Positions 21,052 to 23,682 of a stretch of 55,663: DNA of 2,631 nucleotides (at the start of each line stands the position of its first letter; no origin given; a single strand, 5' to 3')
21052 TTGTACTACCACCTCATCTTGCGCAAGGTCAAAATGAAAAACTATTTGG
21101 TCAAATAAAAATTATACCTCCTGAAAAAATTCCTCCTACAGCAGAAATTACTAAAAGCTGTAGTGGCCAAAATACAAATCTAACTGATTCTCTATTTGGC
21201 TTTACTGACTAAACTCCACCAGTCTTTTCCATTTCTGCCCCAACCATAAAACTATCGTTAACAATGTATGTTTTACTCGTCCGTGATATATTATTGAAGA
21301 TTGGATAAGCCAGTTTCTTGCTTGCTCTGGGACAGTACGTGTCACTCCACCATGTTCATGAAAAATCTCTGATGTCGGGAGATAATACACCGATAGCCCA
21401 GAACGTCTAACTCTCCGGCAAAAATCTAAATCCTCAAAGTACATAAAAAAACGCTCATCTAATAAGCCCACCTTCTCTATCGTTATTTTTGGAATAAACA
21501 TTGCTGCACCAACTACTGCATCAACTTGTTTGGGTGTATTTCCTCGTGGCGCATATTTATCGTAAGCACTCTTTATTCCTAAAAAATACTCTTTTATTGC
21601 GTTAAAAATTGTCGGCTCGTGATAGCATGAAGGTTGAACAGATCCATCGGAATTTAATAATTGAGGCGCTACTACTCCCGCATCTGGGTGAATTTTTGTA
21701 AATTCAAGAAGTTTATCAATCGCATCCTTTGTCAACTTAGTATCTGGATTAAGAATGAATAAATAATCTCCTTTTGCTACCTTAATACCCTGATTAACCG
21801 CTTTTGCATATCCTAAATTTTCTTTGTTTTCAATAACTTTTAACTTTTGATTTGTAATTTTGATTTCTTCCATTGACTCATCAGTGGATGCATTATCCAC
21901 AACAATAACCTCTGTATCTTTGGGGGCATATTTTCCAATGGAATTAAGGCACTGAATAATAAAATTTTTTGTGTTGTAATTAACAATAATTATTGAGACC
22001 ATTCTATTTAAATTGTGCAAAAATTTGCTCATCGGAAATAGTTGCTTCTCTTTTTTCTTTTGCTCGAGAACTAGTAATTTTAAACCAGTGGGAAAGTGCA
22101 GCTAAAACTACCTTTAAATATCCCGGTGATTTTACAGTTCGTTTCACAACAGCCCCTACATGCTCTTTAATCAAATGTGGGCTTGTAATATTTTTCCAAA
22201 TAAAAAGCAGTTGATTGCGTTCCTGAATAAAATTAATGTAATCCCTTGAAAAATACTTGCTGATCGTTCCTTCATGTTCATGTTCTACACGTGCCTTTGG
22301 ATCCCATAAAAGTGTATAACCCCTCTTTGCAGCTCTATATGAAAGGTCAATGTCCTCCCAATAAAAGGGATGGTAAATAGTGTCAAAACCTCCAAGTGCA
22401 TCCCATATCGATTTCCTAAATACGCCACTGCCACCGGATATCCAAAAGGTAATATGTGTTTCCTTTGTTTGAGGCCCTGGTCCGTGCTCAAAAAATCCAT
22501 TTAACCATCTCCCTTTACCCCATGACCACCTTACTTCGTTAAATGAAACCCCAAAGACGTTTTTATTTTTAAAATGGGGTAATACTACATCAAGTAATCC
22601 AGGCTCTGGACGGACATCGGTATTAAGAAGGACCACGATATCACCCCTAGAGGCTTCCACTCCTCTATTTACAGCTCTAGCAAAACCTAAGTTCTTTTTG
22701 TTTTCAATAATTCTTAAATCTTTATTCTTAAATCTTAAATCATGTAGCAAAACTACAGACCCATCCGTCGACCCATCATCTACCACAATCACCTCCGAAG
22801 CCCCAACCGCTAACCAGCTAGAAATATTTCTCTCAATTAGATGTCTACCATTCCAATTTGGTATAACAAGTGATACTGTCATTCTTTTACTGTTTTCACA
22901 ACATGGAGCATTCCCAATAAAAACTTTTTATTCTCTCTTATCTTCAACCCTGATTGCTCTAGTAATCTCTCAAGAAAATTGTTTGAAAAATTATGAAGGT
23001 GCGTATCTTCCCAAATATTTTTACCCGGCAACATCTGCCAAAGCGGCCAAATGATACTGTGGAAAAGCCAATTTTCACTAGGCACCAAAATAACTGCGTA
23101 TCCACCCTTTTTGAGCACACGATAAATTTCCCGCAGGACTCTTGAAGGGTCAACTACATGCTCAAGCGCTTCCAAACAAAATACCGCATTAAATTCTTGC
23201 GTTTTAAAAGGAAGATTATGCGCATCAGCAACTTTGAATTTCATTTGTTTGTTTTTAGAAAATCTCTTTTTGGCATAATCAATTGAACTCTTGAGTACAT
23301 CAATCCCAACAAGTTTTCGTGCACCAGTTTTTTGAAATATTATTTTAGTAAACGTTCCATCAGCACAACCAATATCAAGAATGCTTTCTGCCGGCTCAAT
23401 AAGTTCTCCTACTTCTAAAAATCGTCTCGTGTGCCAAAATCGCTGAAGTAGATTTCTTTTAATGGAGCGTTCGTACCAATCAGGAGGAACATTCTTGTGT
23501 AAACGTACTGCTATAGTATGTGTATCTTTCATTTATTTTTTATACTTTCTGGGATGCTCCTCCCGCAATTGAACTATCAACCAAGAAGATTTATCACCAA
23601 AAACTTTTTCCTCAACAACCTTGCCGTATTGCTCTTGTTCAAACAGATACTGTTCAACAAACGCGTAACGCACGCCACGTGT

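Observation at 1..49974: A roughly 50-kb, almost unidirectional glycosylation super-locus with about 20 lipid-carrier-dependent (GT-C-type) membrane glycosyltransferases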

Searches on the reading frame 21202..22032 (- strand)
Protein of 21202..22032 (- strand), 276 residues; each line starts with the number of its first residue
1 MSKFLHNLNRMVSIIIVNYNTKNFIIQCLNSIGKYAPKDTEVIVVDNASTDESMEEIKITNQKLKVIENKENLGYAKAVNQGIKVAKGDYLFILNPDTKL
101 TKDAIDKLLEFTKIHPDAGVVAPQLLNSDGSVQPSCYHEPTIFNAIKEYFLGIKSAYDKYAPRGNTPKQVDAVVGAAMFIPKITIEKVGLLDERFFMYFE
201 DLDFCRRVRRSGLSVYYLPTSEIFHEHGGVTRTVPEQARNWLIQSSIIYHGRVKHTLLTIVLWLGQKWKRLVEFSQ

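Call 8: search_protein_families(library=pfam, proteins=[window:21202-22032:-], max_evalue=0.01)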
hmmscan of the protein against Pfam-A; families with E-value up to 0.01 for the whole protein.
window:21202-22032:- (276 aa): 5 families
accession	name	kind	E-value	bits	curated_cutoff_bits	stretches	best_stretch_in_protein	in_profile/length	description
PF00535.33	Glycos_transf_2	-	2.5e-26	93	23.3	1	13-133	1-124/168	Glycosyl transferase family 2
PF13641.12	Glyco_tranf_2_3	-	8.3e-14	52.6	27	1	12-228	3-214/230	Glycosyltransferase like family 2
PF10111.15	Glyco_tranf_2_2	-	1.6e-12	47.9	27.3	1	14-221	3-212/276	Glycosyltransferase like family 2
PF13632.12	Glyco_trans_2_3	-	2.3e-06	28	27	1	92-244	3-142/198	Glycosyl transferase family group 2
PF13712.12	Glyco_tranf_2_5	-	8.3e-05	22.8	27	1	55-232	20-196/210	Glycosyltransferase like family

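Call 75: search_protein_families(library=ncbifam, proteins=[window:21202-22032:-], max_evalue=0.00001)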
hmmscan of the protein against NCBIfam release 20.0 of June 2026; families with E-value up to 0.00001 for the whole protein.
window:21202-22032:- (276 aa): 20 families
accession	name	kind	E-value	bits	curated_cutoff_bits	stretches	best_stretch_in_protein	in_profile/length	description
TIGR01556.1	rhamnosyltran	subfamily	6.1e-18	65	200.55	1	31-229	13-204/281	rhamnosyltransferase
TIGR03965.1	mycofact_glyco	equivalog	1.9e-17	63.3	280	1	9-227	73-282/467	mycofactocin biosynthesis glycosyltransferase MftF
TIGR03937.1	PgaC_IcaA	equivalog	7.5e-17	61.4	422.3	1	9-122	44-160/407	poly-beta-1,6-N-acetyl-D-glucosamine synthase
NF047683.1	TeichurnBiosyTuaG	equivalog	1.3e-16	61.1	400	1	8-130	4-130/252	teichuronic acid biosynthesis protein TuaG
NF007482.0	PRK10073.1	equivalog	2.2e-16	59.8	423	1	8-112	4-110/334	glycosyltransferase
NF041875.1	EPS_EpsD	equivalog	2.4e-16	60.1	370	1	12-227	1-208/325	exopolysaccharide biosynthesis glycosyltransferase EpsD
TIGR04283.1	glyco_like_mftF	equivalog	4.8e-16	59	182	1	12-112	1-97/221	TIGR04283 family arsenosugar biosynthesis glycosyltransferase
TIGR03111.1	glyc2_xrt_Gpos1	hypoth_equivalog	1.7e-12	46.9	363.95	1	11-117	50-161/439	TIGR03111 family XrtG-associated glycosyltransferase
NF038302.1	EPS_HpsE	equivalog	2.7e-12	46.3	300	1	12-226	3-223/307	hormogonium polysaccharide biosynthesis glycosyltransferase HpsE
NF053739.1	GlytfEpsEBac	equivalog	1.2e-11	44.2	450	1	12-129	3-124/265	glycosyltransferase EpsE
NF038299.1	EPS_HpsN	equivalog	1.7e-11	43.7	425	1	11-225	2-220/317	hormogonium polysaccharide biosynthesis glycosyltransferase HpsN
NF050050.1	ProtGlycPglI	equivalog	3.1e-11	43.2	500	1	11-132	3-127/306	GalNAc(5)-diNAcBac-PP-undecaprenol beta-1,3-glucosyltransferase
NF050113.1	gal_furan_GlfT1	equivalog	5.9e-09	35.6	330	1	14-217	3-198/290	galactofuranosyltransferase GlfT1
TIGR04009.1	wcaE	equivalog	2.5e-07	30.2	369.2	1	11-127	2-122/248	colanic acid biosynthesis glycosyltransferase WcaE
TIGR04195.1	S_glycosyl_SunS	equivalog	2.7e-07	29.8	350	1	14-113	61-156/421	SunS family peptide S-glycosyltransferase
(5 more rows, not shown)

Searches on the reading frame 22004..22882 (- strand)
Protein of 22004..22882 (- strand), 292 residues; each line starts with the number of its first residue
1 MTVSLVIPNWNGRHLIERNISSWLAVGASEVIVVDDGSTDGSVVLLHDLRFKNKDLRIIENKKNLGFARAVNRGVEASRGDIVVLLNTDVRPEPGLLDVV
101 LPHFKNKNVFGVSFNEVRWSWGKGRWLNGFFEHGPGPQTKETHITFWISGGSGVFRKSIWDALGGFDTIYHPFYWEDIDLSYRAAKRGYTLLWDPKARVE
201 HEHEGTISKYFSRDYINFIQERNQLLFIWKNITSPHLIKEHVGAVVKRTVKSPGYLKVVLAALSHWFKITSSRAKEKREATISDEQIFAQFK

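Call 8: search_protein_families(library=pfam, proteins=[window:22004-22882:-], max_evalue=0.01)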
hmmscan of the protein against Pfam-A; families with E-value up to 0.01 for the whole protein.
window:22004-22882:- (292 aa): 6 families
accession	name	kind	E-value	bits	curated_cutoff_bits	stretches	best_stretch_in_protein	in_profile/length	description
PF00535.33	Glycos_transf_2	-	9.4e-25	87.9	23.3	1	4-161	1-166/168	Glycosyl transferase family 2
PF13641.12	Glyco_tranf_2_3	-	5.5e-18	66.3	27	1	3-213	3-223/230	Glycosyltransferase like family 2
PF10111.15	Glyco_tranf_2_2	-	1.3e-06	28.5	27.3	1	13-90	12-92/276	Glycosyltransferase like family 2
PF13632.12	Glyco_trans_2_3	-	1.5e-06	28.6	27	1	82-213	1-135/198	Glycosyl transferase family group 2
PF13704.12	Glyco_tranf_2_4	-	0.0012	19.8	27.5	1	13-69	4-56/98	Glycosyl transferase family 2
PF12804.13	NTP_transf_3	-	0.005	17.5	27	1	10-114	21-123/160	MobA-like NTP transferase domain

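Call 75: search_protein_families(library=ncbifam, proteins=[window:22004-22882:-], max_evalue=0.00001)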
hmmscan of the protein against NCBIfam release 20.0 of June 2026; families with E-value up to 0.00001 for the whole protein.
window:22004-22882:- (292 aa): 11 families
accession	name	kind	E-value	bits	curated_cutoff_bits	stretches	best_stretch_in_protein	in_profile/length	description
TIGR03965.1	mycofact_glyco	equivalog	4.6e-25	88.4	280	2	2-111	75-186/467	mycofactocin biosynthesis glycosyltransferase MftF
NF041875.1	EPS_EpsD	equivalog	6.8e-23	81.6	370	1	3-104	1-104/325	exopolysaccharide biosynthesis glycosyltransferase EpsD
TIGR03937.1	PgaC_IcaA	equivalog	1.1e-17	64.1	422.3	1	2-111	46-157/407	poly-beta-1,6-N-acetyl-D-glucosamine synthase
TIGR04283.1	glyco_like_mftF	equivalog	1.8e-13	50.6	182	1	3-190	1-175/221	TIGR04283 family arsenosugar biosynthesis glycosyltransferase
NF007482.0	PRK10073.1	equivalog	1.1e-11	44.3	423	1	2-100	7-106/334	glycosyltransferase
NF047683.1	TeichurnBiosyTuaG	equivalog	6e-11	42.5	400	1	2-127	7-133/252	teichuronic acid biosynthesis protein TuaG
NF047588.1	GlcsyltransPgfSStrep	equivalog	7e-09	35.3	500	1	1-106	1-112/308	glycosyltransferase PgfS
NF041394.1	GtaseAglG_Halo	equivalog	8.5e-07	28.5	440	1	29-168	33-176/304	glucosyl-dolichyl phosphate glucuronosyltransferase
TIGR01556.1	rhamnosyltran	subfamily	9.7e-07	28.2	200.55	1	29-202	22-201/281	rhamnosyltransferase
NF007986.1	PRK10714.1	equivalog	9.8e-07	28.1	529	1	3-94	8-105/316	undecaprenyl-phosphate 4-deoxy-4-formamido-L-arabinose transferase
NF053739.1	GlytfEpsEBac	equivalog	8.6e-06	24.9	450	0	3-183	3-184/265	glycosyltransferase EpsE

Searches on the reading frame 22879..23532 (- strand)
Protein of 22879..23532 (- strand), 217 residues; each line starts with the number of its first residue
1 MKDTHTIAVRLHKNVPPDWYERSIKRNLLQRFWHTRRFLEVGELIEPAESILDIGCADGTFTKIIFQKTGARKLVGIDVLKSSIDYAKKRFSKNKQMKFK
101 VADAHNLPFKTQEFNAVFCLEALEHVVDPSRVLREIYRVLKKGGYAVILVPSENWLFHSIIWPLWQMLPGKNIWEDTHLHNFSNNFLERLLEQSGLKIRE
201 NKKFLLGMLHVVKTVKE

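Call 8: search_protein_families(library=pfam, proteins=[window:22879-23532:-], max_evalue=0.01)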
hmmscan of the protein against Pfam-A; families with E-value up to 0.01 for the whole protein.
window:22879-23532:- (217 aa): 20 families
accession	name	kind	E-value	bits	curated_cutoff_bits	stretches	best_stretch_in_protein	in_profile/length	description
PF08241.18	Methyltransf_11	-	4.6e-25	88.5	21.2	1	52-148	1-95/95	Methyltransferase domain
PF13489.12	Methyltransf_23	-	3.4e-24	85.9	27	1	38-200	13-163/164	Methyltransferase domain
PF13847.12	Methyltransf_31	-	1.7e-23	83.4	27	1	46-158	2-120/145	Methyltransferase domain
PF13649.12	Methyltransf_25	-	1.2e-22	80.8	27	1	51-144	1-97/97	Methyltransferase domain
PF08242.18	Methyltransf_12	-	2.7e-16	60.5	30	1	52-145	1-97/98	Methyltransferase domain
PF01209.24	Ubie_methyltran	-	5.7e-12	45.9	20.1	1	38-153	38-156/233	ubiE/COQ5 methyltransferase family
PF01728.25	FtsJ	-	4.4e-07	30.5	24.1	1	39-94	13-67/181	FtsJ-like methyltransferase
PF07021.18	MetW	-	1.5e-06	28.5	21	1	38-142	4-104/193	Methionine biosynthesis protein MetW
PF06325.19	PrmA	-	3.7e-06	27.1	22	1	43-147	157-257/296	Ribosomal protein L11 methyltransferase (PrmA)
PF05401.17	NodS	-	3.8e-06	27.3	24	1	46-133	42-126/201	Nodulation protein S (NodS)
PF03291.22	mRNA_G-N7_MeTrfase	-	7.2e-06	25.7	26.6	1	24-111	44-119/315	mRNA (guanine-N(7))-methyltransferase domain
PF03141.22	Methyltransf_29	-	7.7e-05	21.9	23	1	49-148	119-217/506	Putative S-adenosyl-L-methionine-dependent methyltransferase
PF02353.26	CMAS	-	8.3e-05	22.5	27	1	45-145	60-161/273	Mycolic acid cyclopropane synthetase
PF08003.17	Methyltransf_9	-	0.00012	21.6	23.8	1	49-148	117-217/315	Protein of unknown function (DUF1698)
PF05219.18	DREV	-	0.00014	21.5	26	1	48-148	95-186/265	DREV methyltransferase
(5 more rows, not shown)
